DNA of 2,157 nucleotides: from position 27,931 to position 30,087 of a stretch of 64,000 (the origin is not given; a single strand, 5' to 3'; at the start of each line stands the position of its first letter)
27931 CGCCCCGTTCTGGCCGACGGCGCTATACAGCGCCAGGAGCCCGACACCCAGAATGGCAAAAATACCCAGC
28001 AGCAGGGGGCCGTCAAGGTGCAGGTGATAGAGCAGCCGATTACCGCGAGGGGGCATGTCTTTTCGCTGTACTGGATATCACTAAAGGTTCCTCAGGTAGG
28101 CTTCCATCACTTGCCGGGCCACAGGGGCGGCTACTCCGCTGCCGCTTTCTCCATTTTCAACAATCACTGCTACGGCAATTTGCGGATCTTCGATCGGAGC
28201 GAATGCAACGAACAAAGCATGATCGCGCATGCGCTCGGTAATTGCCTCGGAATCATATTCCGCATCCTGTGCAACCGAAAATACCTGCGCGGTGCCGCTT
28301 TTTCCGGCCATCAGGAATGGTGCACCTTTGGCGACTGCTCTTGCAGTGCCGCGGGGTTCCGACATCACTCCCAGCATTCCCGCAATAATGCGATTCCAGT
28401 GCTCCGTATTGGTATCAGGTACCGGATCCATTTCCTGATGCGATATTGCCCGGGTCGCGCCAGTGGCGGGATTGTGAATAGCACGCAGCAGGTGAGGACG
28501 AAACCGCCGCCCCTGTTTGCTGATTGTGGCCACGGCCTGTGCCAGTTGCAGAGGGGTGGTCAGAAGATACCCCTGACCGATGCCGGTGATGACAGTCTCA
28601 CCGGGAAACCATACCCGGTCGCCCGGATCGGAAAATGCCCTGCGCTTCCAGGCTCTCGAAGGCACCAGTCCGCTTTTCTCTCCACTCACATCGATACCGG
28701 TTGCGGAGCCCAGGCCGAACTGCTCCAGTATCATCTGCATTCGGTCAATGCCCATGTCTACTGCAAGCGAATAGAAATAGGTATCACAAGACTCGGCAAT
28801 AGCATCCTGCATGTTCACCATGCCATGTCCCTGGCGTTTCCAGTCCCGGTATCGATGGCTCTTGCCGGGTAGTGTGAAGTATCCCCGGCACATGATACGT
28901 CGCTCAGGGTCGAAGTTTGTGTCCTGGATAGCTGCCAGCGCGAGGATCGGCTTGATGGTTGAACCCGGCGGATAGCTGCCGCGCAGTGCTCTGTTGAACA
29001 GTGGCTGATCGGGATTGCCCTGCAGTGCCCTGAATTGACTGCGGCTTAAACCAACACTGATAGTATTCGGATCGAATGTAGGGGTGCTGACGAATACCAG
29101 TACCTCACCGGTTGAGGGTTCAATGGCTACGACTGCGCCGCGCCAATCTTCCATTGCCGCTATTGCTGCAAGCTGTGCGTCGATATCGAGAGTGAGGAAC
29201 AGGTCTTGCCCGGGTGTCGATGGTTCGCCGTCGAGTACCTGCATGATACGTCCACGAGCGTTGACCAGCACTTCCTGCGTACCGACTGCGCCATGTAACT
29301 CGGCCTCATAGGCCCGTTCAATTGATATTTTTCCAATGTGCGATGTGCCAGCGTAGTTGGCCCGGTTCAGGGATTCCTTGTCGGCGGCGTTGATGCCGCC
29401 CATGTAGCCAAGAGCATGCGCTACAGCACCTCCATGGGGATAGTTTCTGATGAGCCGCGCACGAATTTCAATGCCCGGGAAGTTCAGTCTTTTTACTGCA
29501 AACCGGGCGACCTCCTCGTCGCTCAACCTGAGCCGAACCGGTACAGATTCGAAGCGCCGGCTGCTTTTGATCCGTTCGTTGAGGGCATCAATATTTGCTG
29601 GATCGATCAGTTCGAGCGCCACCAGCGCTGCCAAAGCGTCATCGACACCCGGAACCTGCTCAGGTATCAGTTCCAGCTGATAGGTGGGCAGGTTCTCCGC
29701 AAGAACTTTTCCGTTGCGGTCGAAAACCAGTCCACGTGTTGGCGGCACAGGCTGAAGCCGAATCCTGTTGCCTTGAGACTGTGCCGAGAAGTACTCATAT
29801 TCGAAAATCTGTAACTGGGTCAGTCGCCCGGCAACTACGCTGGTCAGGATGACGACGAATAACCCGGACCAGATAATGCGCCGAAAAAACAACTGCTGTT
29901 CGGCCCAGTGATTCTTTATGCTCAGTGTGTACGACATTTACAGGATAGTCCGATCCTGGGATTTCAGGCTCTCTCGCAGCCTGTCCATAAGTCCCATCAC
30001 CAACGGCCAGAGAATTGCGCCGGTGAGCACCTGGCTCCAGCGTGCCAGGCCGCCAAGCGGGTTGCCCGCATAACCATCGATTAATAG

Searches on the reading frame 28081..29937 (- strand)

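Call 54: search_protein_families(library=pfam, proteins=[window:28081-29937:-], max_evalue=0.00001)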
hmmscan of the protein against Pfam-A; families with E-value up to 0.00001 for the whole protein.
window:28081-29937:- (618 aa): 2 families
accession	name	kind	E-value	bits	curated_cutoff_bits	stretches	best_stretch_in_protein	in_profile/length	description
PF00905.27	Transpeptidase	-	2.3e-65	221.2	22.1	1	267-612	1-299/299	Penicillin binding protein transpeptidase domain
PF03717.20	PBP_dimer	-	3.2e-40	138.9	24.4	1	64-234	2-178/180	Penicillin-binding Protein dimerisation domain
